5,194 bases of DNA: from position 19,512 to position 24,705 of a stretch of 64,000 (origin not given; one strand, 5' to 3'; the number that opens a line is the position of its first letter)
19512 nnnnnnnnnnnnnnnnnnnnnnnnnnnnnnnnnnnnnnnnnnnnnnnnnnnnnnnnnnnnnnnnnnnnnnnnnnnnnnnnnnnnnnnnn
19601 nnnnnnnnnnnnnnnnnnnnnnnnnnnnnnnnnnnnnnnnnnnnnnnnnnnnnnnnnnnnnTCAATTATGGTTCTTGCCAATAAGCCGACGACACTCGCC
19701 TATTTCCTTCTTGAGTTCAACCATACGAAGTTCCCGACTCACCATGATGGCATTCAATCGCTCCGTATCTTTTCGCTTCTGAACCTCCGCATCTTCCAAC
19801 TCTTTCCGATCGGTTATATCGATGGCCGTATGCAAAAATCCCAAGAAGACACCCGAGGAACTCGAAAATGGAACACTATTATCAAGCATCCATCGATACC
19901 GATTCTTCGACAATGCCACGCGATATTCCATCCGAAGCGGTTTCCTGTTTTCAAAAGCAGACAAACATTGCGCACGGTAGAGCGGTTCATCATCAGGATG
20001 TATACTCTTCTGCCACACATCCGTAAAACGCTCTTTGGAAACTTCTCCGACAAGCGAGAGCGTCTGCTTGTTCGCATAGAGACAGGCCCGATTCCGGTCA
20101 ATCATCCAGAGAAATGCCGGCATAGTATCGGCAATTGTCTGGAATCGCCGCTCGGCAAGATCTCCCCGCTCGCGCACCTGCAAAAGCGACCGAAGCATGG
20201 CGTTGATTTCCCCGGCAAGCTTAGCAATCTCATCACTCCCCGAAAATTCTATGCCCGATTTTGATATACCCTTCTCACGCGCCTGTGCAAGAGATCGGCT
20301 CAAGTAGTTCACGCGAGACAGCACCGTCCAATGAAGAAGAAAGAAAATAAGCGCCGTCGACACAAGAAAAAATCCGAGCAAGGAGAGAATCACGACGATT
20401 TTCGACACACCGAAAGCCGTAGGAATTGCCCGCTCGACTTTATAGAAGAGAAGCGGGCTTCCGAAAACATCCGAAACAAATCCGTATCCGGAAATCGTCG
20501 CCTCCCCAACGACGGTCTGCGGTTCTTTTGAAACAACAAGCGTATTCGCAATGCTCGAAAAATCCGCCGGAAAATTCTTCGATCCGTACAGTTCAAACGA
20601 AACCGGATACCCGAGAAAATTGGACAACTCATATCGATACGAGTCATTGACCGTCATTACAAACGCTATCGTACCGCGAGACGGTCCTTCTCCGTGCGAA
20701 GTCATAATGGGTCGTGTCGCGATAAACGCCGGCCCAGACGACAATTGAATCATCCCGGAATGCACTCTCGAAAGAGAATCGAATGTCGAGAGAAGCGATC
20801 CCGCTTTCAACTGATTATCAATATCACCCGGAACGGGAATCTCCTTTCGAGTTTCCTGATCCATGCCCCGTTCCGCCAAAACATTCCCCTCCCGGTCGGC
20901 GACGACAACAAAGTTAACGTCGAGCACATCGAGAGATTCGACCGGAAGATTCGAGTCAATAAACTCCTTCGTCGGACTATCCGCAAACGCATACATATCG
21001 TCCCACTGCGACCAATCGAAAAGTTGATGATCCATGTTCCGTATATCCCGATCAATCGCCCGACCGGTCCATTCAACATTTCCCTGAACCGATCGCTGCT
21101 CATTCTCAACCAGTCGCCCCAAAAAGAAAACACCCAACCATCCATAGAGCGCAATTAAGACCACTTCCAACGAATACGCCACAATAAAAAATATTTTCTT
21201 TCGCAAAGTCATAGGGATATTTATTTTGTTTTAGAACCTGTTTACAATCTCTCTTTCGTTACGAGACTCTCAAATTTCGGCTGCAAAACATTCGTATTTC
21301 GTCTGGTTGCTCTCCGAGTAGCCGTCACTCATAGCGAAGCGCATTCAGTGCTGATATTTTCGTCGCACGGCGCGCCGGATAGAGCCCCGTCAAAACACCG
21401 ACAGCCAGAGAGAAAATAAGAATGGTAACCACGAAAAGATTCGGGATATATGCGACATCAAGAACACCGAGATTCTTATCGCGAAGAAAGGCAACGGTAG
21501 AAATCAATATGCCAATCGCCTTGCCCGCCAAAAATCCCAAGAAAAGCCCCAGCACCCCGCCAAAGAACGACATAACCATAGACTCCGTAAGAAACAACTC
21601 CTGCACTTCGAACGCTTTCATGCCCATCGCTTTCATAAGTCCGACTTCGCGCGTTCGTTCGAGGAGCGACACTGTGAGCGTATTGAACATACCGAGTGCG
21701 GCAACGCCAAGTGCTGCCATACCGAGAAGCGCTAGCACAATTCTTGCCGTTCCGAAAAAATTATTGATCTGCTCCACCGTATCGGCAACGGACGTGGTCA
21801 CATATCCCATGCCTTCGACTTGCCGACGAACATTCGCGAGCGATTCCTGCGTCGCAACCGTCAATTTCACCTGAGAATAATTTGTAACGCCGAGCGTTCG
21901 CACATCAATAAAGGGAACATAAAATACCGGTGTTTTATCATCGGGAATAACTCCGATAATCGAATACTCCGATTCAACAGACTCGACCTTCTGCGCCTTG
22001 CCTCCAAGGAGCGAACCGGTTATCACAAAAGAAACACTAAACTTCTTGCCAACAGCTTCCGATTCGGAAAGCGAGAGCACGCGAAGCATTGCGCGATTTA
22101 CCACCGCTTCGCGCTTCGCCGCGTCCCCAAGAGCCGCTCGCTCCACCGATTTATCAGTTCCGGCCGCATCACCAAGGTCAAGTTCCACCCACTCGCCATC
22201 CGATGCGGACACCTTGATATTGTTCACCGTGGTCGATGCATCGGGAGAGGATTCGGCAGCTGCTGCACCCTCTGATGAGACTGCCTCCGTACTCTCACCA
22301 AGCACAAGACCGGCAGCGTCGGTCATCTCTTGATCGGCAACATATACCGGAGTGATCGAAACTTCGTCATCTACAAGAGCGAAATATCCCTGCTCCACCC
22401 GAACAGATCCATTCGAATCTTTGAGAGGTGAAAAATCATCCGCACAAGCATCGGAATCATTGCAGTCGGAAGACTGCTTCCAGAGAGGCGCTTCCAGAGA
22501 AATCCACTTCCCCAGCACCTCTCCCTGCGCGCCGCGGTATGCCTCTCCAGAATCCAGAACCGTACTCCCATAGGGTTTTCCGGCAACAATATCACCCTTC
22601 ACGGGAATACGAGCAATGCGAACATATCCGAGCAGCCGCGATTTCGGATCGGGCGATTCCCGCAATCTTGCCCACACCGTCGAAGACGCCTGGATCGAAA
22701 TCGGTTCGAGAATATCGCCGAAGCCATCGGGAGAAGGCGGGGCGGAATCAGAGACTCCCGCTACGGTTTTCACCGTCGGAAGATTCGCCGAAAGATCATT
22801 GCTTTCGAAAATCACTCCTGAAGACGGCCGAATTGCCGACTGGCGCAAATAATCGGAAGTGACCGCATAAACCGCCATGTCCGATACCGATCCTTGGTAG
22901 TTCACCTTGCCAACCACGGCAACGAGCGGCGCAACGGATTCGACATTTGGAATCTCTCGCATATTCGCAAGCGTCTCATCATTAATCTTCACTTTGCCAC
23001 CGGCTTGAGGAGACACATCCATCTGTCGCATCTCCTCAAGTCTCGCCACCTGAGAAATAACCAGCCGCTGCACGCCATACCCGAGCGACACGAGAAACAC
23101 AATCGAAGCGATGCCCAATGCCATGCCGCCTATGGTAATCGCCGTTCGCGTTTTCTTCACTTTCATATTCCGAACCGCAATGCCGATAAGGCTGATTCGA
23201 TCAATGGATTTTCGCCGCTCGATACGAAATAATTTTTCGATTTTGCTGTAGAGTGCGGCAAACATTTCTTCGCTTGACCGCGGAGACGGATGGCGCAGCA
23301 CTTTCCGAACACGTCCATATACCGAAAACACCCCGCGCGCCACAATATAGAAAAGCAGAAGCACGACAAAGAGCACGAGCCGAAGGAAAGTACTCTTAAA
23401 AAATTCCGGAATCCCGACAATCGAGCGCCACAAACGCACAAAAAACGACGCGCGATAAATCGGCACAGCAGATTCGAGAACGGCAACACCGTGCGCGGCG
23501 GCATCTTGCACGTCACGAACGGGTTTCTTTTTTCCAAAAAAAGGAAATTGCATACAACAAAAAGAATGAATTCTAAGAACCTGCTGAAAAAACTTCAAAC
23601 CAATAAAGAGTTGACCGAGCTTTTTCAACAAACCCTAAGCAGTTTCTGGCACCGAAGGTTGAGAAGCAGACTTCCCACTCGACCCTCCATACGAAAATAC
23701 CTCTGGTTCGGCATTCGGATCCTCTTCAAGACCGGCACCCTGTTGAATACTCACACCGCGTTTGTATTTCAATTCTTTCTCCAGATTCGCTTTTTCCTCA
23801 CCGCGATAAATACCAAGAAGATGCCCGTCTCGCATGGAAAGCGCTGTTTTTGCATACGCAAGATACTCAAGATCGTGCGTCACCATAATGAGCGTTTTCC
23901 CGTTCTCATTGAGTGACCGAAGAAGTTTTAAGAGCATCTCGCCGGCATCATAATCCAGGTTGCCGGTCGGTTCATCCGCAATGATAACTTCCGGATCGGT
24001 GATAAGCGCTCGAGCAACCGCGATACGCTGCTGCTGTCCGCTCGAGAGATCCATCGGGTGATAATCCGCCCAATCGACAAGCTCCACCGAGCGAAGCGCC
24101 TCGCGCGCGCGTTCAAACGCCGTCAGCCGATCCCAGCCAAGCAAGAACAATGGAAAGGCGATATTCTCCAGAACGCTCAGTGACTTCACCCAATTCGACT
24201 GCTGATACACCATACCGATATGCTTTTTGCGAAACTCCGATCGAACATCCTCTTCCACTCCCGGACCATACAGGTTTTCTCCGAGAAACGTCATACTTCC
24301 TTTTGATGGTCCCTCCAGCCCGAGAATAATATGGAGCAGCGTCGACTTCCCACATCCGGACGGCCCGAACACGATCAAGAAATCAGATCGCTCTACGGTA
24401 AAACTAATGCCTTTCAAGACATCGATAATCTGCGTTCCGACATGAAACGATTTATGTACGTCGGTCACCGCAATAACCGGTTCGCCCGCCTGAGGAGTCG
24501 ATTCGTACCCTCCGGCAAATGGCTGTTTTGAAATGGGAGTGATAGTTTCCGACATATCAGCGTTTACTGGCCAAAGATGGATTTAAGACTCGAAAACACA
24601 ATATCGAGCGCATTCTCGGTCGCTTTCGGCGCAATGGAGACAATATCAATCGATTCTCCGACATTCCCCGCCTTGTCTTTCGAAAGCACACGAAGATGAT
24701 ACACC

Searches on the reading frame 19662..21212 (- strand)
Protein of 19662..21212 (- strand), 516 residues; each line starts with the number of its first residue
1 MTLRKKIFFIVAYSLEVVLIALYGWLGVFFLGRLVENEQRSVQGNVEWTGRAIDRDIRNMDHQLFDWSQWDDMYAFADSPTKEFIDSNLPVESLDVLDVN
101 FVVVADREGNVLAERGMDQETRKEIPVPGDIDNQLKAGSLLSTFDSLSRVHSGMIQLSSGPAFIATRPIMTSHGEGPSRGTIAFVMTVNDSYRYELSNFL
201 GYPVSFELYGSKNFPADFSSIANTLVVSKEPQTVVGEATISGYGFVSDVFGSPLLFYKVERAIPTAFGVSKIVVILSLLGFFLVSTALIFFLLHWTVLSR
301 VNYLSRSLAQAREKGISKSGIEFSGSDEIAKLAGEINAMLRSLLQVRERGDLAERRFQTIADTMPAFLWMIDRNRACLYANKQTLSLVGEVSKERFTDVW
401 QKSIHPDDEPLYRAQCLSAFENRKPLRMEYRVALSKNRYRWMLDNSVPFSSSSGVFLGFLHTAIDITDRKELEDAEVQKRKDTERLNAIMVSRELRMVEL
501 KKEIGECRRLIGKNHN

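Call 7: search_protein_families(library=pfam, proteins=[window:19662-21212:-], max_evalue=0.001)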
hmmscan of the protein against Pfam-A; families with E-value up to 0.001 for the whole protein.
window:19662-21212:- (516 aa): 6 families
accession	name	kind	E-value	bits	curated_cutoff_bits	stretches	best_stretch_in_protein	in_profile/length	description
PF05228.19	CHASE4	-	4.7e-30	105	26.2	1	52-206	1-139/140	CHASE4 domain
PF08447.18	PAS_3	-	1.2e-07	32.3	25.6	1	379-457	3-83/89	PAS fold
PF08448.16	PAS_4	-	2.3e-07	31.5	23.1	1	362-471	2-110/110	PAS fold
PF00989.32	PAS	-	5.6e-07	30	22.6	1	356-466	2-113/113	PAS fold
PF00672.30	HAMP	-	0.00017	22.3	25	1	292-344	1-52/53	HAMP domain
PF13188.13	PAS_8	-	0.00022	21.4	21.8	1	355-400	1-47/65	PAS domain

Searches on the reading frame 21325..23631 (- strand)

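Call 7: search_protein_families(library=pfam, proteins=[window:21325-23631:-], max_evalue=0.001)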
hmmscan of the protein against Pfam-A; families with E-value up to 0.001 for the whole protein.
window:21325-23631:- (768 aa): 2 families
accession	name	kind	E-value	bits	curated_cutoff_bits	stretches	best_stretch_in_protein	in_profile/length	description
PF12704.14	MacB_PCD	-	9.7e-17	62.4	27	1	163-282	1-118/207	MacB-like periplasmic core domain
PF02687.27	FtsX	-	5e-16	59.3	25.5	1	638-760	5-119/120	FtsX-like permease C-terminal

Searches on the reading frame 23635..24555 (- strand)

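Call 7: search_protein_families(library=pfam, proteins=[window:23635-24555:-], max_evalue=0.001)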
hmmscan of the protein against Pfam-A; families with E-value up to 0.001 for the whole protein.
window:23635-24555:- (306 aa): 4 families
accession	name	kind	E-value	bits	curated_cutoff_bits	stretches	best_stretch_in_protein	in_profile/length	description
PF00005.33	ABC_tran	-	1.3e-31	110.5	25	1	47-197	1-136/137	ABC transporter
PF13304.12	AAA_21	-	1.2e-07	32.5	27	1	169-230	237-301/304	AAA domain, putative AbiEii toxin, Type IV TA system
PF01695.23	IstB_IS21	-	0.00069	19.6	24.1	0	37-90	73-124/238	IstB-like ATP binding protein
PF13555.12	AAA_29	-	0.00089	19.4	27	0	51-74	16-39/61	P-loop containing region of AAA domain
